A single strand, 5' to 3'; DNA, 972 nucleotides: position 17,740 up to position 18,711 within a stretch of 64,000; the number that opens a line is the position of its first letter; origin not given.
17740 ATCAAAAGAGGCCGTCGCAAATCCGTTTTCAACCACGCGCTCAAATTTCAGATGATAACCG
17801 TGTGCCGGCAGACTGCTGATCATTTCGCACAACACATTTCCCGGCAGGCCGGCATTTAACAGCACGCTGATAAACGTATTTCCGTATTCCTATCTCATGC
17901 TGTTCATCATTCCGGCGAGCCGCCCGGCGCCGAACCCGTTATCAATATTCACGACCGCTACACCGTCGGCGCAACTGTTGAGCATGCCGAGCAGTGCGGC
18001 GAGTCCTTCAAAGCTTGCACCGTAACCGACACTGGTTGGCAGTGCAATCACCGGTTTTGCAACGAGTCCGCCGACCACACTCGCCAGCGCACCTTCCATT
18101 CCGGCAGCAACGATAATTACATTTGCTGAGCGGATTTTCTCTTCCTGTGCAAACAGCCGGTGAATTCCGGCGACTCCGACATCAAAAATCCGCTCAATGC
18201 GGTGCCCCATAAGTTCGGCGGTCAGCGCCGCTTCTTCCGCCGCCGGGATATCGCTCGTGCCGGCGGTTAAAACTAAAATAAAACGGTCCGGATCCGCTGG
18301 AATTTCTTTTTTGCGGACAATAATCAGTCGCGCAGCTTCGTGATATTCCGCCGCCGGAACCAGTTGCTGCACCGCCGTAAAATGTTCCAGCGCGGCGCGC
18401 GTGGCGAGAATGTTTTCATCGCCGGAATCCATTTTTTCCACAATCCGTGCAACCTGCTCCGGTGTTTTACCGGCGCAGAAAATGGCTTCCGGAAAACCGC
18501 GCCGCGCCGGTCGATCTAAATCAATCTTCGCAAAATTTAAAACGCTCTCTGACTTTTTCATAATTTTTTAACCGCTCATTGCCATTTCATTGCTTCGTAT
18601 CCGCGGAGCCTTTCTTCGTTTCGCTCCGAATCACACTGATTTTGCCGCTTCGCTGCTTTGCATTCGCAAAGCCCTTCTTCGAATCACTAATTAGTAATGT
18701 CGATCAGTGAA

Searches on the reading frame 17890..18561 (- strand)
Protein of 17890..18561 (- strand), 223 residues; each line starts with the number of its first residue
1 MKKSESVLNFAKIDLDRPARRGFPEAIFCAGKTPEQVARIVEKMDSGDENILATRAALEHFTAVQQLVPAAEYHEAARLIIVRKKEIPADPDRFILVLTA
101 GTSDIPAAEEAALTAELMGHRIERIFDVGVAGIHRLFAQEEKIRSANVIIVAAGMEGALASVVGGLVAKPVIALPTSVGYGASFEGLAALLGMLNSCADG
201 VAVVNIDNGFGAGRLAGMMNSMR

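Call 41: find_encoding_contigs(protein=window:17890-18561:-, flank=4000, max_places=10)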
Protein window:17890-18561:- (223 aa): 3 contigs read that carry it; 1 place shown.
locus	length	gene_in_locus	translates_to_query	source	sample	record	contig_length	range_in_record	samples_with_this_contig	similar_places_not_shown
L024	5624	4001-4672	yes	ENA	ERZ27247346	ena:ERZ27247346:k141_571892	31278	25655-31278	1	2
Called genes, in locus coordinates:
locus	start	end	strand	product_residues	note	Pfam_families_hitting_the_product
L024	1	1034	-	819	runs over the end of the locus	PF01624:MutS_I, PF05188:MutS_II, PF05192:MutS_III, PF05190:MutS_IV, PF00488:MutS_V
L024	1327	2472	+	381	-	PF00144:Beta-lactamase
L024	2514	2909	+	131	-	PF00472:RF-1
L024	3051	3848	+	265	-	PF02540:NAD_synthase (weak)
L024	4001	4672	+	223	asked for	PF00731:AIRC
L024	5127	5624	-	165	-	?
